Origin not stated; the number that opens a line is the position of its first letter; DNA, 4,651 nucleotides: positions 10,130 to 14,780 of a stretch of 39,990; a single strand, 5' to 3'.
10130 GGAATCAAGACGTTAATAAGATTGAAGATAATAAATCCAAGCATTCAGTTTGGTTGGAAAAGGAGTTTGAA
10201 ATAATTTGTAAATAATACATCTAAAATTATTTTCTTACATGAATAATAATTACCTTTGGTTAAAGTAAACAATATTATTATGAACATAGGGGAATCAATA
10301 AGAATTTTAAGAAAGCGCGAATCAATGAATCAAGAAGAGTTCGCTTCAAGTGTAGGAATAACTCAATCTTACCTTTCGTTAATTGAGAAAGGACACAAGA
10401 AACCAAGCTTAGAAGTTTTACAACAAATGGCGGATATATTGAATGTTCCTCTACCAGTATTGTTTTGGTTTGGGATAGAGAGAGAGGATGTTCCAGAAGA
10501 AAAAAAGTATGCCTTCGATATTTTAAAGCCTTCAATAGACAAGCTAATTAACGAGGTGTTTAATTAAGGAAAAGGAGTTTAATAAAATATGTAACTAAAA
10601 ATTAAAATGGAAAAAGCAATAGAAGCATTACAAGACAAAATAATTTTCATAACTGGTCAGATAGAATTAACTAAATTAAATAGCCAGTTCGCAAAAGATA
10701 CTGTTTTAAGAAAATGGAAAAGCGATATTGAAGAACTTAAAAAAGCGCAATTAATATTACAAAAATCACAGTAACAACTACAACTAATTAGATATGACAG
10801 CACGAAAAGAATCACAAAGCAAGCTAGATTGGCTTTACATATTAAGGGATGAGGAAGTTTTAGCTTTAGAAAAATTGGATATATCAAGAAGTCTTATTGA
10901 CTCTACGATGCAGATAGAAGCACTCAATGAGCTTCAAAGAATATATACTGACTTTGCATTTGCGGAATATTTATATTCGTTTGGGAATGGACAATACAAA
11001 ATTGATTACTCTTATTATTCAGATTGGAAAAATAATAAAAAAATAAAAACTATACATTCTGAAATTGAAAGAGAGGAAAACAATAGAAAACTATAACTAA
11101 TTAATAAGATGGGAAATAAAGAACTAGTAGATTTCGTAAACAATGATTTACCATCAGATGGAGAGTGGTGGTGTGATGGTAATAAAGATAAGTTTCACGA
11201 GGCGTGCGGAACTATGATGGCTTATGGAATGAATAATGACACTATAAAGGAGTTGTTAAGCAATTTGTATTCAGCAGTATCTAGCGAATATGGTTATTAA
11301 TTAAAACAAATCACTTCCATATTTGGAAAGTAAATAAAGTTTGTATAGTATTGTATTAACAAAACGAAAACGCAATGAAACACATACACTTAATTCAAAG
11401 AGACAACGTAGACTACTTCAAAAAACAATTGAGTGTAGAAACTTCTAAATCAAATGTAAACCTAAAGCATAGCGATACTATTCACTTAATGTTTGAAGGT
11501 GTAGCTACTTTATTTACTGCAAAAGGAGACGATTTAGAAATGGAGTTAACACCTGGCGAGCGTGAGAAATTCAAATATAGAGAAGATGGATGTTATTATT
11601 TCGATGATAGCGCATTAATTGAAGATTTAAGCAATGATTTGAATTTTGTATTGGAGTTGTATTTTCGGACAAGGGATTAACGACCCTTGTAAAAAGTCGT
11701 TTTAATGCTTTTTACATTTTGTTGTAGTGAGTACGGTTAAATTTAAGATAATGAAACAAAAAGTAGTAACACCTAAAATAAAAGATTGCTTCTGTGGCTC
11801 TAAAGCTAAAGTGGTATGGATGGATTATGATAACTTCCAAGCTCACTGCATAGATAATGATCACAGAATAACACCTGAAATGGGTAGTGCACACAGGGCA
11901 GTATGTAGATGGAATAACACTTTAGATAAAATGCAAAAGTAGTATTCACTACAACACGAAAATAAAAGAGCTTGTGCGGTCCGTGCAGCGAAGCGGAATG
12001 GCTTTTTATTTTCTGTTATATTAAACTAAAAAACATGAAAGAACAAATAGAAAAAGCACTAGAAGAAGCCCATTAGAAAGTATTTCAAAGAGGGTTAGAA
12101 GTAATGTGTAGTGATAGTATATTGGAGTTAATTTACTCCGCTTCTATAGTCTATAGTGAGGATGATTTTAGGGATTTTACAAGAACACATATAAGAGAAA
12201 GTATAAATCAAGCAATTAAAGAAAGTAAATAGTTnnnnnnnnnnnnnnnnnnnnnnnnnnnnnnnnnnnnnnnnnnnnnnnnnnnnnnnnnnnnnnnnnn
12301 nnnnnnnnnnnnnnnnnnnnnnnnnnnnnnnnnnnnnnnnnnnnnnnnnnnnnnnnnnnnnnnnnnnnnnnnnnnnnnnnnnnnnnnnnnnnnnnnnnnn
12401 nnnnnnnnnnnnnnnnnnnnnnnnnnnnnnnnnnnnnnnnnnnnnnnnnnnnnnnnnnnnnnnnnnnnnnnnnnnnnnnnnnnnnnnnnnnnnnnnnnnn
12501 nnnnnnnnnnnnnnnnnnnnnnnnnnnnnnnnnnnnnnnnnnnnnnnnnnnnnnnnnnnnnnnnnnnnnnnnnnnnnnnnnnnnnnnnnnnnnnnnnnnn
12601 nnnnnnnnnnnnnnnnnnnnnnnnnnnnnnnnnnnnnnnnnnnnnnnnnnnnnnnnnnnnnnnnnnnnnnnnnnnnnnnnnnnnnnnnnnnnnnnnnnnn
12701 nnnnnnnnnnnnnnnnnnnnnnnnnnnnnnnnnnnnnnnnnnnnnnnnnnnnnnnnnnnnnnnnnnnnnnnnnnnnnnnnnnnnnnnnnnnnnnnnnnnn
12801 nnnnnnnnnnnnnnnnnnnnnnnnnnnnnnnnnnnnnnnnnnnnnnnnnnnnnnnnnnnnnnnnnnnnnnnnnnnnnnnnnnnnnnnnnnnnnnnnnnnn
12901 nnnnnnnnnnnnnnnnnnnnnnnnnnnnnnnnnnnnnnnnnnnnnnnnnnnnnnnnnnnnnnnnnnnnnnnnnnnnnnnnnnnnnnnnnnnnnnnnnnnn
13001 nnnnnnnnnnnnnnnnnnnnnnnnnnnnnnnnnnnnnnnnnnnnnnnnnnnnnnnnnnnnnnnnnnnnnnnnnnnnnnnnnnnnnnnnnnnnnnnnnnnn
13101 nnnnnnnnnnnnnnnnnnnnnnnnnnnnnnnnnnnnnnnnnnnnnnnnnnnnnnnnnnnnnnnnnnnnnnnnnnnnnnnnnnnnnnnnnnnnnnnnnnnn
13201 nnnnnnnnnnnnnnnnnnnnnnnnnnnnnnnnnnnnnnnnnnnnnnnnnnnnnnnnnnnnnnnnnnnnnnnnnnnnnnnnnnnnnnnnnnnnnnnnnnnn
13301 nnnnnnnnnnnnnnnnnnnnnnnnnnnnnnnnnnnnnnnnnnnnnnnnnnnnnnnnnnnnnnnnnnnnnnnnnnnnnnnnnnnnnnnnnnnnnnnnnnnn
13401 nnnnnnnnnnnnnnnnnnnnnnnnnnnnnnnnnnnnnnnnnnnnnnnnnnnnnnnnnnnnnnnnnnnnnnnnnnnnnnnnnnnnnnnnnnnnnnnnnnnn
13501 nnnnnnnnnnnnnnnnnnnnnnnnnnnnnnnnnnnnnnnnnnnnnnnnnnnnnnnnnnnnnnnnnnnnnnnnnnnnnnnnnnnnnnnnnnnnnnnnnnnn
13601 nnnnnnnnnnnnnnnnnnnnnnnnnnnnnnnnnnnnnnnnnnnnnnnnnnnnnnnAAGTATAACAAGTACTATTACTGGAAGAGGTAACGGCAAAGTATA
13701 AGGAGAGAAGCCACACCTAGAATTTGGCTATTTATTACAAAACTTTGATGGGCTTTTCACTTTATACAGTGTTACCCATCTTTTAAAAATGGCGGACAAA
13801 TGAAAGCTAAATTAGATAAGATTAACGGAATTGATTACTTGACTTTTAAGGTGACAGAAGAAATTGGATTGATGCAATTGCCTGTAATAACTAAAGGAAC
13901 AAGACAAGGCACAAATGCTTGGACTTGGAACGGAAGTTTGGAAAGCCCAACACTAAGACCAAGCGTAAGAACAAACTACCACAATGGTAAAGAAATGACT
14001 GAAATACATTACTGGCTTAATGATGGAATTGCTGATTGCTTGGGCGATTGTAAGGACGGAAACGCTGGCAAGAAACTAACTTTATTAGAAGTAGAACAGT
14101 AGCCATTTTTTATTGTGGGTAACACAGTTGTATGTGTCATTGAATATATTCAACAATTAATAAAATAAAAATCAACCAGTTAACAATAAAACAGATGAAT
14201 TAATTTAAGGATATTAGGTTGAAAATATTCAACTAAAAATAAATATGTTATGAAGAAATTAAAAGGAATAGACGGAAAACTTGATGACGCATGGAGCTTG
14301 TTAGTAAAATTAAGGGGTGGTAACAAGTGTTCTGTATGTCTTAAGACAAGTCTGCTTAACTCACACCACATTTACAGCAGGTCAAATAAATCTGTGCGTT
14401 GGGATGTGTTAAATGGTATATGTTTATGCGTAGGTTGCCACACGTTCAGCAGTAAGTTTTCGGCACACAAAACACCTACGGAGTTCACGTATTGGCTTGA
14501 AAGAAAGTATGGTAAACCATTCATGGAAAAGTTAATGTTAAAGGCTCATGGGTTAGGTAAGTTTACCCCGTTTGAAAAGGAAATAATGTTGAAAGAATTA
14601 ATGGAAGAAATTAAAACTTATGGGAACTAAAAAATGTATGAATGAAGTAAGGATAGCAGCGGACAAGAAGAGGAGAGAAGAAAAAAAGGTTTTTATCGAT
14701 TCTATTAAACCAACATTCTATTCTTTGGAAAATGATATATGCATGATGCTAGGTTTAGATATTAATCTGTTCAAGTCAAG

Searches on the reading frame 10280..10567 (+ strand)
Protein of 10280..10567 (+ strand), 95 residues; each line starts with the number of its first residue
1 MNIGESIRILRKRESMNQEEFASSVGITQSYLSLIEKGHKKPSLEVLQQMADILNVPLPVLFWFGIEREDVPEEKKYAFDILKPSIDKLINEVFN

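Call 47: search_protein_families(library=phrogs, max_evalue=0.01, proteins=[window:10280-10567:+])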
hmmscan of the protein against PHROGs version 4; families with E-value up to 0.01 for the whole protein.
window:10280-10567:+ (95 aa): 24 families
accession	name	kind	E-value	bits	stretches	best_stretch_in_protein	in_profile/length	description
phrog_8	-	transcription regulation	5.1e-15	56.8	1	1-62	75-136/346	transcriptional regulator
phrog_3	-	transcription regulation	2.3e-13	51.7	1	1-77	87-163/430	transcriptional repressor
phrog_2439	-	transcription regulation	6.8e-12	45.9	1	3-65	8-68/367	transcriptional regulator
phrog_5823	-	transcription regulation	1.7e-11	44.9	1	1-62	5-67/404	transcriptional regulator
phrog_4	-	transcription regulation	6.5e-10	39.5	1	1-65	135-195/400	transcriptional repressor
phrog_7241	-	transcription regulation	7.9e-10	39.9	1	6-58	65-117/122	transcriptional regulator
phrog_1373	-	transcription regulation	1.3e-08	36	1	3-62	64-123/166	transcriptional regulator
phrog_2104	-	unknown function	1.8e-08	35.5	1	5-60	42-97/103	-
phrog_2967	-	transcription regulation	2.7e-08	34.6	1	2-62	10-70/225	transcriptional regulator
phrog_2328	-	transcription regulation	2e-07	31.8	1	3-58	16-71/128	transcriptional repressor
phrog_1468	-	transcription regulation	4.1e-06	27.3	1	15-56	20-60/67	transcriptional repressor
phrog_147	-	transcription regulation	6.5e-06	27.4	1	1-51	3-54/100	transcriptional regulator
phrog_7396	-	unknown function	1.4e-05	25.9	1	3-71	16-87/227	-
phrog_2339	-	DNA, RNA and nucleotide metabolism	1.6e-05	25.8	1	9-55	32-79/98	HTH DNA binding protein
phrog_638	-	transcription regulation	1.8e-05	25.6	1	11-83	12-86/145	transcriptional regulator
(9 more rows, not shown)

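Call 65: search_protein_families(library=pfam, max_evalue=0.05, proteins=[window:10280-10567:+])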
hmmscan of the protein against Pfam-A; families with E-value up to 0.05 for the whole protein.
window:10280-10567:+ (95 aa): 6 families
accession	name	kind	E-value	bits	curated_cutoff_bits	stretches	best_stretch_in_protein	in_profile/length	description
PF01381.28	HTH_3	-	9.1e-16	58.1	23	1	7-60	1-54/55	Helix-turn-helix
PF13560.12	HTH_31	-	1.6e-09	38.4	27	1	4-57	3-57/64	Helix-turn-helix domain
PF12844.13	HTH_19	-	6.7e-09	36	30.2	1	4-58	1-55/64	Helix-turn-helix domain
PF22495.2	HTH_92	-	5e-06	26.2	27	1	9-42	2-35/45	RsaL-like HTH domain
PF13443.12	HTH_26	-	6.4e-05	23.6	22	1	7-56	2-52/63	Cro/C1-type HTH DNA-binding domain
PF13744.12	HTH_37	-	0.0078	16.4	27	1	5-52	21-69/80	Helix-turn-helix domain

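Call 102: search_protein_families(library=ncbifam, max_evalue=0.05, proteins=[window:10280-10567:+])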
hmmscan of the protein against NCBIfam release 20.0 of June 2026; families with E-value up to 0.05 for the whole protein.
window:10280-10567:+ (95 aa): 20 families
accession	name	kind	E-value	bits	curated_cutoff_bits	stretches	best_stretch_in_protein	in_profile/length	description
NF041951.1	phage_RstR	subfamily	3.2e-11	43.5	80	1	1-70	1-70/108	RstR family transcriptional repressor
TIGR03070.1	couple_hipB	subfamily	1.6e-10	40.8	71.65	1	2-57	2-57/58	type II toxin-antitoxin system Y4mF family antitoxin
NF046032.1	TransRegSlrRBacil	equivalog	1e-09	38.7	250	1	3-62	2-62/149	HTH-type transcriptional regulator SlrR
NF010465.0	PRK13890.1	equivalog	1.2e-09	38.4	96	1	7-62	11-65/121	conjugal transfer protein TrbA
NF006015.0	PRK08154.1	subfamily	2.9e-08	33.2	204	1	2-62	30-90/314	anaerobic benzoate catabolism transcriptional regulator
TIGR00270.2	TIGR00270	equivalog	8.4e-07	28.9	110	1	4-58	77-131/159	multiprotein bridging factor aMBF1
NF007408.0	PRK09943.1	equivalog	1.6e-06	27.8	211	1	3-63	8-68/185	HTH-type transcriptional regulator PuuR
NF041677.1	trans_regClgR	equivalog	3.9e-06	26.9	170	1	3-62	9-68/113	transcriptional regulator ClgR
NF041575.1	antitoxPezA_Strep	equivalog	6.1e-06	26.3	290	1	3-56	2-55/158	type II toxin-antitoxin system antitoxin PezA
NF047948.1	male_kill_WMK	equivalog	2.7e-05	23.8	300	1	2-75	162-233/300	WO male-killing family protein Wmk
NF007257.0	PRK09706.1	subfamily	5.1e-05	23.1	101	1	3-68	6-70/135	transcriptional repressor DicA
NF007271.0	PRK09726.1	equivalog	0.00014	21.8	79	1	4-57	14-67/88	type II toxin-antitoxin system antitoxin HipB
NF041493.1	MobT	equivalog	0.00016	20.6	600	1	11-93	5-92/383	MobT family relaxase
NF038139.1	Reg_Aceta_RamB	equivalog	0.00017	20.4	700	1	3-56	3-56/465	acetate metabolism transcriptional regulator RamB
NF052239.1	antitox_spr1629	equivalog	0.00032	19.9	335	1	1-58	1-58/377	spr1629 family repressor/antitoxin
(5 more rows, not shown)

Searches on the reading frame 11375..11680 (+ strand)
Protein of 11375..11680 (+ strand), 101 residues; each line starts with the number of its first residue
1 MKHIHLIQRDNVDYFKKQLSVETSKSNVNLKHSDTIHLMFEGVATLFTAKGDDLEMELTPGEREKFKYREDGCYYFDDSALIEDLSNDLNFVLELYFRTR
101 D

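Call 47: search_protein_families(library=phrogs, max_evalue=0.01, proteins=[window:11375-11680:+])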
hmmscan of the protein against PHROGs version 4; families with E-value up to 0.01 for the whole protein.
window:11375-11680:+ (101 aa): 0 families

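Call 65: search_protein_families(library=pfam, max_evalue=0.05, proteins=[window:11375-11680:+])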
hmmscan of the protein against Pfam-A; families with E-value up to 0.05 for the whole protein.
window:11375-11680:+ (101 aa): 1 family
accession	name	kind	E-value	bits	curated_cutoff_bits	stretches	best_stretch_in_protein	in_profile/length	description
PF24711.1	YxiG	-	0.00042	21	27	1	7-95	13-110/129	YxiG-like protein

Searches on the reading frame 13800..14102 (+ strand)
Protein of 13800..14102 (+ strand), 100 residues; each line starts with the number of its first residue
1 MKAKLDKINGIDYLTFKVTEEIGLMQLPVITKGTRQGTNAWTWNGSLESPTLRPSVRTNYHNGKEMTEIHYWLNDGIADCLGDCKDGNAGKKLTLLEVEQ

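Call 47: search_protein_families(library=phrogs, max_evalue=0.01, proteins=[window:13800-14102:+])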
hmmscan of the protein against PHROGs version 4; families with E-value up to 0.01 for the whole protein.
window:13800-14102:+ (100 aa): 2 families
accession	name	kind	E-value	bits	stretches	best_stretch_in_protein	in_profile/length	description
phrog_3362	-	unknown function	1.1e-11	45.8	1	31-99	31-102/106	-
phrog_15183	-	unknown function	3.8e-06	28.4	1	29-77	52-98/102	-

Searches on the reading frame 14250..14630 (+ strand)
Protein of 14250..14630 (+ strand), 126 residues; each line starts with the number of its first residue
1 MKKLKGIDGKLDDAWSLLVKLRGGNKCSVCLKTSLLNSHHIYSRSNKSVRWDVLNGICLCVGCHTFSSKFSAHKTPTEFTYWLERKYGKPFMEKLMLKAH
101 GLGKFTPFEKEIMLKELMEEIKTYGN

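Call 47: search_protein_families(library=phrogs, max_evalue=0.01, proteins=[window:14250-14630:+])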
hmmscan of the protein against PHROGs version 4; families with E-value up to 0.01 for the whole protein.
window:14250-14630:+ (126 aa): 11 families
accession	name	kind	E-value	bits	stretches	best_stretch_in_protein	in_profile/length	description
phrog_5034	-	DNA, RNA and nucleotide metabolism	5.2e-12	47.1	1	4-122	11-128/138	NinG/ Rap DNA junction specific endonuclease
phrog_7370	-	DNA, RNA and nucleotide metabolism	1.3e-07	32.7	1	6-75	23-92/115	HNH endonuclease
phrog_3497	-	unknown function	8.9e-06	26.6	1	24-96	16-115/150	-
phrog_740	-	DNA, RNA and nucleotide metabolism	1.5e-05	25.1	1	18-65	32-82/332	HNH endonuclease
phrog_119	-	DNA, RNA and nucleotide metabolism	8.4e-05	22.6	1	22-68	201-255/443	HNH endonuclease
phrog_144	-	DNA, RNA and nucleotide metabolism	0.00016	22.4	1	19-71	79-136/175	HNH endonuclease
phrog_7566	-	unknown function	0.00019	22.6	1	25-93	13-80/96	-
phrog_589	-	DNA, RNA and nucleotide metabolism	0.00028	21.7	1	14-65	81-136/179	HNH endonuclease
phrog_5956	-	DNA, RNA and nucleotide metabolism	0.0024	18.5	1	18-69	53-109/138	HNH endonuclease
phrog_8048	-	DNA, RNA and nucleotide metabolism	0.0032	17.7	1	22-66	174-224/273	HNH endonuclease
phrog_1271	-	DNA, RNA and nucleotide metabolism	0.0038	17.7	1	15-65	257-313/361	HNH endonuclease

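Call 49: find_homologous_proteins(query=window:14250-14630:+, max_evalue=1e-10)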
Query window:14250-14630:+ (126 aa): 752 proteins with E <= 1e-10 among 757 candidates; the best 120 are listed.
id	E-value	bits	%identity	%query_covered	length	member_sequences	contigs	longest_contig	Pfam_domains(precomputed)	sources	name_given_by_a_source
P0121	3.3e-75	268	95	98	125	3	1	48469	-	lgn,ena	-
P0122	2.4e-57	210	75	86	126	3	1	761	-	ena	-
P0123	4.4e-57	209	72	100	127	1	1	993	-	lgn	-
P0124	4.0e-55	203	73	98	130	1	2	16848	-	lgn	-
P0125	6.5e-55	202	75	98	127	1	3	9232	-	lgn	-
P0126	1.3e-54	201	75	98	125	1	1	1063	-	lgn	-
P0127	1.6e-54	201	73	96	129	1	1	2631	-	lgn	-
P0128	7.1e-54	199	71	97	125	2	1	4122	-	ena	-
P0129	1.3e-53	198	71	100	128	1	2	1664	-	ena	-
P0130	1.5e-53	198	73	98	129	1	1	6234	-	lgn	-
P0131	9.7e-53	195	73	96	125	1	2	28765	-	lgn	-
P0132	1.7e-52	195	71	97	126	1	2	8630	-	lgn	-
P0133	3.2e-52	194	71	98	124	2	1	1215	-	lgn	-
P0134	4.9e-52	193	72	98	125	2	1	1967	-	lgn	-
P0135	1.3e-51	192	67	100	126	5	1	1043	-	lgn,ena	-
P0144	7.2e-51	189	74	97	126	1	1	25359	-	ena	-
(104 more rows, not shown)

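Call 50: find_encoding_contigs(protein=P0131, flank=10000, max_places=1)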
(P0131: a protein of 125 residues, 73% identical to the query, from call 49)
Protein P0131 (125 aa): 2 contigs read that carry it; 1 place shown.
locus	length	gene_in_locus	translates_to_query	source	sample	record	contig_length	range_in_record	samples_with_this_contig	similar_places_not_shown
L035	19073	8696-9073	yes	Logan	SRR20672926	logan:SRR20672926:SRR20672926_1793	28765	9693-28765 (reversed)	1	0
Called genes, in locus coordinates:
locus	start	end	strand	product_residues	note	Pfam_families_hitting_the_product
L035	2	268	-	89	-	?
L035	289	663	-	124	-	-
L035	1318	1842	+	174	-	PF10544:T5orf172 (weak), PF13455:MUG113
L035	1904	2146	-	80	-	-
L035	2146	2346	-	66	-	-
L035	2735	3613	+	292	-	-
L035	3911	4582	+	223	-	-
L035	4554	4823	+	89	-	-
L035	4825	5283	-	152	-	-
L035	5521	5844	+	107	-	-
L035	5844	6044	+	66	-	-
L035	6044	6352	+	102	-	-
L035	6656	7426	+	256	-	-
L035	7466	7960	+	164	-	-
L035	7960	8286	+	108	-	-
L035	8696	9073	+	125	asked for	-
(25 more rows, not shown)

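Call 51: find_encoding_contigs(protein=P0144, flank=10000, max_places=1)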
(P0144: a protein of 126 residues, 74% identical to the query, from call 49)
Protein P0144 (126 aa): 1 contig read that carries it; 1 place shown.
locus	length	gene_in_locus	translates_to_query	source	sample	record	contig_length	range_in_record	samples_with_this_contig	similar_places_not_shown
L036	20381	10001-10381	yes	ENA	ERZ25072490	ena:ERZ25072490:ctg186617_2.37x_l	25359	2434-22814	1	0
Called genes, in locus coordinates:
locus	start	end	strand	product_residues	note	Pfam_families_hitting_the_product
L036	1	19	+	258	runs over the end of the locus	PF00916:Sulfate_transp, PF16983:MFS_MOT1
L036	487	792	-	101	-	-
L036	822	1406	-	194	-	PF13576:Pentapeptide_3 (faint), PF00805:Pentapeptide (weak)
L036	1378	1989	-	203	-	PF13599:Pentapeptide_4 (faint), PF13576:Pentapeptide_3 (faint), PF00805:Pentapeptide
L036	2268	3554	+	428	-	-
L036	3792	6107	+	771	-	-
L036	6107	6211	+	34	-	-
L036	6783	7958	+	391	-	-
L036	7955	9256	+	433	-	-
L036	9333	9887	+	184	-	-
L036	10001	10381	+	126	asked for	-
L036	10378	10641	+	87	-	-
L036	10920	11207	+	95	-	PF22253:DUF6948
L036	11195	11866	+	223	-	-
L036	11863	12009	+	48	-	PF07878:RHH_5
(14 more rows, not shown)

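Call 52: find_encoding_contigs(protein=P0124, flank=10000, max_places=1)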
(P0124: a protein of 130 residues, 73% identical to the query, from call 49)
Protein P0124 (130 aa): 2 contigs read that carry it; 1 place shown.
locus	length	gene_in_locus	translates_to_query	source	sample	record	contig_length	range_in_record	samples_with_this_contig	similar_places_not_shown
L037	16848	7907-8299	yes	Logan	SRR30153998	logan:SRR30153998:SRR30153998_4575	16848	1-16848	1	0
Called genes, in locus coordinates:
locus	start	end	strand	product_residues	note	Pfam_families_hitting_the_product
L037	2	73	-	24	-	?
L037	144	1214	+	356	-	-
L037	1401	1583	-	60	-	-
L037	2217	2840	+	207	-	-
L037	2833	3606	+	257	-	-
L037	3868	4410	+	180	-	-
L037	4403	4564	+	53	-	-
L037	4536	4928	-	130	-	-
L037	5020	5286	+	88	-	-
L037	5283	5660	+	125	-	-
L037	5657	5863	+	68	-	-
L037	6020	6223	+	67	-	-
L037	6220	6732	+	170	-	-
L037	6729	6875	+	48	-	-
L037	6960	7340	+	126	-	-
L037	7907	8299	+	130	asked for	-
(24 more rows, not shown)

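Call 54: find_encoding_contigs(protein=P0121, flank=10000, max_places=4)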
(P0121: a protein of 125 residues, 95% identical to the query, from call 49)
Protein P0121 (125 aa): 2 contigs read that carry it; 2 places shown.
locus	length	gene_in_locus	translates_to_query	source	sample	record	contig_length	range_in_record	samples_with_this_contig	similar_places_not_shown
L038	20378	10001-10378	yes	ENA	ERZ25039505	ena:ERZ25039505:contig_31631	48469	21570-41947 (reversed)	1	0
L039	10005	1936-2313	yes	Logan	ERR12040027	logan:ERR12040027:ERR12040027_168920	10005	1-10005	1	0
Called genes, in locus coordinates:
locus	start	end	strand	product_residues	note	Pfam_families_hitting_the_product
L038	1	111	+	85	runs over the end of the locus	-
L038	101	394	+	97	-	-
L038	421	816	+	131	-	-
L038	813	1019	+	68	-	-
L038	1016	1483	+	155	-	-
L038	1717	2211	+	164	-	PF07463:NUMOD4 (weak), PF13392:HNH_3, PF22083:I-HmuI_NUMOD-like (weak)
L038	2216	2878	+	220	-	-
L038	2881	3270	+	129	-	-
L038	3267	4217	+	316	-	PF03796:DnaB_C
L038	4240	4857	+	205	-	PF11523:DUF3223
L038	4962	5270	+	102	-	-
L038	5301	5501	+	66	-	-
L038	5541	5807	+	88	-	-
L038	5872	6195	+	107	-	-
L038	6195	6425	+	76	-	-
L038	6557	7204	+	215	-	PF04404:ERF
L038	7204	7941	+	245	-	PF02739:5_3_exonuc_N, PF01367:5_3_exonuc (weak)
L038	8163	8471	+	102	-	-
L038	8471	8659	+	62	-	-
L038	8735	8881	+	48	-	-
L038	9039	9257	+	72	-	-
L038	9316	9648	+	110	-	PF01844:HNH, PF14279:HNH_5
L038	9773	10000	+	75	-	-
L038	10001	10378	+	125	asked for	-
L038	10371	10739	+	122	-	-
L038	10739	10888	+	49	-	-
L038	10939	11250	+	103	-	-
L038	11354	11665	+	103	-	-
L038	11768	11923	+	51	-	-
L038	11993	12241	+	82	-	-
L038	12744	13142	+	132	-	PF00436:SSB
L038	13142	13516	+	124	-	-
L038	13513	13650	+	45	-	-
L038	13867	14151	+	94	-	-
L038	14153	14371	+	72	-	-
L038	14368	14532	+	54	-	-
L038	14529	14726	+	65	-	-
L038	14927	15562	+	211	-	-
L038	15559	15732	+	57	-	-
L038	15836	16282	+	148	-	PF20901:Sf6_terminase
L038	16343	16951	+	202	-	-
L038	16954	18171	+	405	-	PF03237:Terminase_6N, PF04466:Terminase_3 (weak)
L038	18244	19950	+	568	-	-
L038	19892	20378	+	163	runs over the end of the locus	-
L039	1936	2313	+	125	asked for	-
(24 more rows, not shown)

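Call 98: search_protein_families(library=pfam, max_evalue=0.05, proteins=[L038:4962-5270:+, L038:5301-5501:+, L038:5541-5807:+, L038:101-394:+, L038:5872-6195:+, L038:4240-4857:+])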
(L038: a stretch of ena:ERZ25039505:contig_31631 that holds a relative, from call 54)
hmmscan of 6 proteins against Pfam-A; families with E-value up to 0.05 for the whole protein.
L038:4962-5270:+ (102 aa): 0 families

L038:5301-5501:+ (66 aa): 0 families

L038:5541-5807:+ (88 aa): 0 families

L038:101-394:+ (97 aa): 1 family
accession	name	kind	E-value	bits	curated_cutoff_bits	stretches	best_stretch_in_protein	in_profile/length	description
PF24449.1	T4_y05I_N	-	0.017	16.2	24.9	1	6-95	18-94/99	y05I-like putative transcription factor N-terminal domain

L038:5872-6195:+ (107 aa): 0 families

L038:4240-4857:+ (205 aa): 1 family
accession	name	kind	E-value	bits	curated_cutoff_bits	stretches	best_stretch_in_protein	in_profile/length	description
PF11523.13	DUF3223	-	3.8e-12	47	21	1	12-81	2-74/75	Protein of unknown function (DUF3223)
